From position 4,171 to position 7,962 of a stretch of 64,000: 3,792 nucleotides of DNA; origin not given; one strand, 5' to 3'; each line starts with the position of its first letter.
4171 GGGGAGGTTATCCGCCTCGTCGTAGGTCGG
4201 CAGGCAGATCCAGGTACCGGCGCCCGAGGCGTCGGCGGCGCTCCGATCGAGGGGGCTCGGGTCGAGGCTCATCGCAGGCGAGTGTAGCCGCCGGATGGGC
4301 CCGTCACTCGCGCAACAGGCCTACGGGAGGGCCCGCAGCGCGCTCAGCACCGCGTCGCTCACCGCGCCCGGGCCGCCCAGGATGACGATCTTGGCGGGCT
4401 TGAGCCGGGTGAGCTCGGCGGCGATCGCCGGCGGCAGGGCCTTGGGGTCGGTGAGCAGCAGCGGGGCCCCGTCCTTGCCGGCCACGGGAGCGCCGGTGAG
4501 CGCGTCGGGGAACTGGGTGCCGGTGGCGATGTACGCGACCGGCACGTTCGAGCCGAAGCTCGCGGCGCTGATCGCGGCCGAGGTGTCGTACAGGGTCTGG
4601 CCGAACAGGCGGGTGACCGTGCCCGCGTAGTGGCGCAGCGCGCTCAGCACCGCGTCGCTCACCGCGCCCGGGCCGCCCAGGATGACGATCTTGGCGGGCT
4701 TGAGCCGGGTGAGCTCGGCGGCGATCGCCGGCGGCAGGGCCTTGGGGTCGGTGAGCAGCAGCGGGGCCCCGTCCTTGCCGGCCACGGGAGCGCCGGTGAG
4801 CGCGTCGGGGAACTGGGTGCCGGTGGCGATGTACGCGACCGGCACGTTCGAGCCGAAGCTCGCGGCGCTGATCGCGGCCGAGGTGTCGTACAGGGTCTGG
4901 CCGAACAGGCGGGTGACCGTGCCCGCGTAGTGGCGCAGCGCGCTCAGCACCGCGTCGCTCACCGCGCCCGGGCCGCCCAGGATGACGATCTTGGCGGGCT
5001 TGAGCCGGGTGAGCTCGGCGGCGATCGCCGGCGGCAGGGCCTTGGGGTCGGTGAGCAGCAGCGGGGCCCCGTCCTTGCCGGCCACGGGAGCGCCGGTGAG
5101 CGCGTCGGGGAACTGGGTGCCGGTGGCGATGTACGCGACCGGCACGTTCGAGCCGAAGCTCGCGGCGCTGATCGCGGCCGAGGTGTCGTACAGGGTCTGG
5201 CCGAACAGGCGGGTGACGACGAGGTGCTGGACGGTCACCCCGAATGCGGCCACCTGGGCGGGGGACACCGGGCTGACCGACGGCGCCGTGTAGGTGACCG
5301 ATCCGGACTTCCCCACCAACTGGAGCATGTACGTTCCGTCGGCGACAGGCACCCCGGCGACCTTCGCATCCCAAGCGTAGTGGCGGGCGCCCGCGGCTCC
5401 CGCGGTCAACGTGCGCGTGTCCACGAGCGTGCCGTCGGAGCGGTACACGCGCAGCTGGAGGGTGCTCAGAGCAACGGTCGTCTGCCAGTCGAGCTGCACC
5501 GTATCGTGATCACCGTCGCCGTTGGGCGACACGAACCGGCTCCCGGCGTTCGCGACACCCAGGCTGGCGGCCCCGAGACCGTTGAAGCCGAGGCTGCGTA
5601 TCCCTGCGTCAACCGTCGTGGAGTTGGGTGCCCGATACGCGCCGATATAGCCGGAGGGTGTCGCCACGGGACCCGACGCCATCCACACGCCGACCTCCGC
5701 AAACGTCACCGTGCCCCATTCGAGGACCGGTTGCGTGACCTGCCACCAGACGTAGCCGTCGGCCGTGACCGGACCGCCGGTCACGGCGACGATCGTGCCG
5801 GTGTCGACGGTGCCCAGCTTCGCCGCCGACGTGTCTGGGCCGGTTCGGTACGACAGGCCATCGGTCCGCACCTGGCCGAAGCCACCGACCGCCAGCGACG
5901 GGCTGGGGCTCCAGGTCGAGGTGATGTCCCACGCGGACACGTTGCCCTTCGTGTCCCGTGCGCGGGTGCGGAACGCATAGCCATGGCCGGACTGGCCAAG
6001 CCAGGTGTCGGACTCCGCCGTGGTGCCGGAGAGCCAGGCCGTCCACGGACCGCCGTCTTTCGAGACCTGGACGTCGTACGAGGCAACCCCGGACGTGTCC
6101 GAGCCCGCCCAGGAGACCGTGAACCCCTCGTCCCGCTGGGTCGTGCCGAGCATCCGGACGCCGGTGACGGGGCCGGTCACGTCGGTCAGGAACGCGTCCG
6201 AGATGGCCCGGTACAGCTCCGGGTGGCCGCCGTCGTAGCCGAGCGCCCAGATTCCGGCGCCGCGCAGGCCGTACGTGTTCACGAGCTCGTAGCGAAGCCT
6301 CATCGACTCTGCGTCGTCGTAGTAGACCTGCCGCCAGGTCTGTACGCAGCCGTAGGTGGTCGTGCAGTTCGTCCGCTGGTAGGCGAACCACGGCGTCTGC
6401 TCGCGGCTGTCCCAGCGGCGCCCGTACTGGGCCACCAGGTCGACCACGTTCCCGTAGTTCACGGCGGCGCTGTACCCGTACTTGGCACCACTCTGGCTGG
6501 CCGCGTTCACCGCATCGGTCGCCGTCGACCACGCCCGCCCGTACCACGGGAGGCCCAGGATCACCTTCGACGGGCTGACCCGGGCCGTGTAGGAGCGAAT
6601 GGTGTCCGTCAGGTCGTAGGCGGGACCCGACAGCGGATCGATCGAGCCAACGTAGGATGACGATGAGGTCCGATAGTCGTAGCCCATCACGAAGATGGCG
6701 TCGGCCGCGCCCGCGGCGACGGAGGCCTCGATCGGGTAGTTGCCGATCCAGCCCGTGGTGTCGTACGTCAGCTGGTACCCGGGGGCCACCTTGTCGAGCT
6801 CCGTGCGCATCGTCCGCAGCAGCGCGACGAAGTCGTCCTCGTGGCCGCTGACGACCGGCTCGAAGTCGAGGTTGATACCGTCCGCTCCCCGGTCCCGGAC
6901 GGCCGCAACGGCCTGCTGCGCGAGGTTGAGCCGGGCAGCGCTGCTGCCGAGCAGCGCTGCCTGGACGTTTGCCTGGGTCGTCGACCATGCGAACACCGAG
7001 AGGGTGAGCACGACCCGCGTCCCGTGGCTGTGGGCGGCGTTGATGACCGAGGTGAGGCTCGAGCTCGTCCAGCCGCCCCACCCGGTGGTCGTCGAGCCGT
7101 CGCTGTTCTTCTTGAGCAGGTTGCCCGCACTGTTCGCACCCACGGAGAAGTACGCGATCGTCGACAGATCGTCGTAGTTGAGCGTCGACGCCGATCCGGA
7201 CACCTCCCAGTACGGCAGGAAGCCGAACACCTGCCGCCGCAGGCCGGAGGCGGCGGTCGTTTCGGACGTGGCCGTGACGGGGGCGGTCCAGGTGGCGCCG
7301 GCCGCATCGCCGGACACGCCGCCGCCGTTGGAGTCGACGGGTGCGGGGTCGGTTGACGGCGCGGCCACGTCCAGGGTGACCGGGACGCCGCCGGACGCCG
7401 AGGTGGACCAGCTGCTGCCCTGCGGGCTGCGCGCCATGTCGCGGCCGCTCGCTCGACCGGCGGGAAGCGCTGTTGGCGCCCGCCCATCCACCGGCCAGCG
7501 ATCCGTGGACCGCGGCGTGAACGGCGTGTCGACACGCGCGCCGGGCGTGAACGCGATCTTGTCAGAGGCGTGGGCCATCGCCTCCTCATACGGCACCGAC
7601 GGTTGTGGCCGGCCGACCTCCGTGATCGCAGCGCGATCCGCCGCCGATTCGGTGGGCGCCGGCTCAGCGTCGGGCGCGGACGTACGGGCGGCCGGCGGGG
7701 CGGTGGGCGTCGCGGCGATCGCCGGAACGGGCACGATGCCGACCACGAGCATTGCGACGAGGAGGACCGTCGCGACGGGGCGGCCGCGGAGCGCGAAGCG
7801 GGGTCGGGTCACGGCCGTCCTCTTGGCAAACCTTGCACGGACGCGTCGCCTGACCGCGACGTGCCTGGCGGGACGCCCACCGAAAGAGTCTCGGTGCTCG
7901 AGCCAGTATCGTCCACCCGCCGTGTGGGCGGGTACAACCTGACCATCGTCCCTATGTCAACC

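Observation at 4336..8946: An 887-bp nucleotide-perfect triple-CWB2 cassette is shared by two different secreted enzymes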

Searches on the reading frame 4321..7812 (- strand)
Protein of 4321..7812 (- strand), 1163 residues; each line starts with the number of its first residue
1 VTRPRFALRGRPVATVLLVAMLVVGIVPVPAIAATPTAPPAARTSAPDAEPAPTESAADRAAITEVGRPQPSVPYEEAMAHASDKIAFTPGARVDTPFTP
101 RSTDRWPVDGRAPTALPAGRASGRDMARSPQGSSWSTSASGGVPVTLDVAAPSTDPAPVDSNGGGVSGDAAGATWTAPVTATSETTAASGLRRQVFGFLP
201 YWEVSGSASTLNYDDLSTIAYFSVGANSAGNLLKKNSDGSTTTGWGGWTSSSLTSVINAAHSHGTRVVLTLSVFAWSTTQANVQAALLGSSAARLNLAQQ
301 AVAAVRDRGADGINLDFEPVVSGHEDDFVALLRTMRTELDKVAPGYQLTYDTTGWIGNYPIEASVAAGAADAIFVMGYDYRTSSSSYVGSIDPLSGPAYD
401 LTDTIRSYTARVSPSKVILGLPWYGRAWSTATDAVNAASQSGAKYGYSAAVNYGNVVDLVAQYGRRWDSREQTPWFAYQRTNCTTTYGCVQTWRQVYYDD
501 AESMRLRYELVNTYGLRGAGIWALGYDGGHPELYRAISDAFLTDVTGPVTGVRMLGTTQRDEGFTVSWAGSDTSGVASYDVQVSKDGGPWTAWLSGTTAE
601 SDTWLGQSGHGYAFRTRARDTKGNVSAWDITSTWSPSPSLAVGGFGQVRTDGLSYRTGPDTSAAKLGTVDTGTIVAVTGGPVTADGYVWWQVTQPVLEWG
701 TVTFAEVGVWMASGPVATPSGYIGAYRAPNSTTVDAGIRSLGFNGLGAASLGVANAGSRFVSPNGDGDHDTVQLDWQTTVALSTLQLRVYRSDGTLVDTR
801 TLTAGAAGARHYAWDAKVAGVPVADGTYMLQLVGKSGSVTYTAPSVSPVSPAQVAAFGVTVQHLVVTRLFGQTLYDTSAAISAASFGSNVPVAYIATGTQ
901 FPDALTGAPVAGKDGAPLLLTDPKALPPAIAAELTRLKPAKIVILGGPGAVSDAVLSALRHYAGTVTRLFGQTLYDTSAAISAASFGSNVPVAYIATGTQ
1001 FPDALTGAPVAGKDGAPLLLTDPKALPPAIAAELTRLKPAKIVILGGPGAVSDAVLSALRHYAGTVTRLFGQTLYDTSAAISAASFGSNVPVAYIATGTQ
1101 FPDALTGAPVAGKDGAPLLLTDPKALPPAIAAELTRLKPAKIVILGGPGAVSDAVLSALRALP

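Call 7: search_protein_families(library=pfam, proteins=[window:4321-7812:-], max_evalue=0.01)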
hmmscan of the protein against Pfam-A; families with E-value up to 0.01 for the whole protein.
window:4321-7812:- (1163 aa): 5 families
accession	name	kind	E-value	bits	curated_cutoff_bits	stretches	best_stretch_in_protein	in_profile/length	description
PF04122.17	CW_binding_2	-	7.5e-57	190.3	24.9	3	868-955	1-72/73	Cell wall binding domain 2 (CWB2)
PF00704.34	Glyco_hydro_18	-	1e-27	98.1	29.6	1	196-527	3-317/317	Glycosyl hydrolases family 18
PF13860.13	FlgD_ig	-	4.9e-08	33.3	27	1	771-837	11-78/79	FlgD Ig-like domain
PF08239.17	SH3_3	-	0.00048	20.7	27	1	656-693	6-40/54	Bacterial SH3 domain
PF03644.19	Glyco_hydro_85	-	0.0081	16.1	22.2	0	255-351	42-142/302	Glycosyl hydrolase family 85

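Call 8: search_protein_families(library=ncbifam, proteins=[window:4321-7812:-], max_evalue=0.01)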
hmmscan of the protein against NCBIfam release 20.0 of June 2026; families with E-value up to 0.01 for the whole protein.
window:4321-7812:- (1163 aa): 4 families
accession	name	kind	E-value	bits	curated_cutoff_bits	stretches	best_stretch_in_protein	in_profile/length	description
NF033435.1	S-layer_Clost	equivalog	3.5e-19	69.1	650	2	1040-1158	477-597/728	S-layer protein SlpA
NF005946.0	PRK08007.1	equivalog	3.7e-09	36.4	332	0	932-998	37-102/187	aminodeoxychorismate synthase component 2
NF005176.1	PRK06655.1-1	equivalog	0.0001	22.3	230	1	778-838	92-153/197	flagellar hook assembly protein FlgD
NF009982.0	PRK13448.1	equivalog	0.0012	19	146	0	928-977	47-96/135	F0F1 ATP synthase subunit epsilon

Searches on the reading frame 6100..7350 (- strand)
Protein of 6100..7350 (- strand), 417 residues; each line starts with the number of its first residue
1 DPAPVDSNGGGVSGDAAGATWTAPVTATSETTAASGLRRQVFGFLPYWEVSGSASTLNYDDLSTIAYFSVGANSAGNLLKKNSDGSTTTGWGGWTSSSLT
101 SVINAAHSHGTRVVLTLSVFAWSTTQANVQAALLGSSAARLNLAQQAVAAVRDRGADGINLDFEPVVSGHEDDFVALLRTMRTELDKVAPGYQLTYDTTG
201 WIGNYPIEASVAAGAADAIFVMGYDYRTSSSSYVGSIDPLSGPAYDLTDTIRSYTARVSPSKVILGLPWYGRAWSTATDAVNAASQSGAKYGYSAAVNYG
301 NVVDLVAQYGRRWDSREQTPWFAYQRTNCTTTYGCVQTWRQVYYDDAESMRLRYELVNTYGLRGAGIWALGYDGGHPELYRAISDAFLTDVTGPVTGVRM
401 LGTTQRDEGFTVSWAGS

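Call 49: search_solved_structures(query=window:6100-7350:-, max_evalue=0.001)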
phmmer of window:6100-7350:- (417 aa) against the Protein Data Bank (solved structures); distinct sequences matched with E-value up to 0.001: 73 (the best 60 are shown).
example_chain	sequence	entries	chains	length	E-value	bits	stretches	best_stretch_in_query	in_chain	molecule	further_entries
4wiw_A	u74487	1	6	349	2.8e-16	63.1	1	82-372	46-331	Glycoside hydrolase family 18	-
3cz8_A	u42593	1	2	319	1.1e-14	57.9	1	129-377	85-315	Putative sporulation-specific glycosylase ydhD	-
6jm7_A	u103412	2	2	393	5.9e-12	48.9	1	117-376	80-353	ofchtiv | ofchtiv-allosamidin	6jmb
6jm8_A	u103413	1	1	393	2.8e-11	46.7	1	117-376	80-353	ofchtiv-g5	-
4q6t_A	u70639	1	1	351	4e-11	46.1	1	129-374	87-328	Glycosyl hydrolase, family 18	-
6le8_A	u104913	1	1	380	7.5e-11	45.2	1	94-374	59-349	Probable endochitinase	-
6le7_A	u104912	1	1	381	1e-10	44.8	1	94-374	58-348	Probable endochitinase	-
6ldu_A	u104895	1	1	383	1e-10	44.8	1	94-374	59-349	Probable endochitinase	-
6kst_A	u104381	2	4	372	2.2e-10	43.7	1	99-388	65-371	Family 18 chitinase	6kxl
6kxn_A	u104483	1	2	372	2.3e-10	43.6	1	102-388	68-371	Family 18 chitinase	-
1goi_A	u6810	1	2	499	2.4e-10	43.6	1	106-247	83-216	CHITINASE B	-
8yug_A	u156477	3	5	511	3.8e-10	42.9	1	106-210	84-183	Chitinase B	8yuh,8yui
3wd0_A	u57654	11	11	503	4.3e-10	42.7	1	106-210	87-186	Chitinase B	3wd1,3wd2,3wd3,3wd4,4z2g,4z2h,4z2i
1wno_A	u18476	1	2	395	5.9e-10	42.3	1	114-279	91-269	Chitinase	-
6kxm_A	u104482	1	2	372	9.5e-10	41.6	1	99-388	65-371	Family 18 chitinase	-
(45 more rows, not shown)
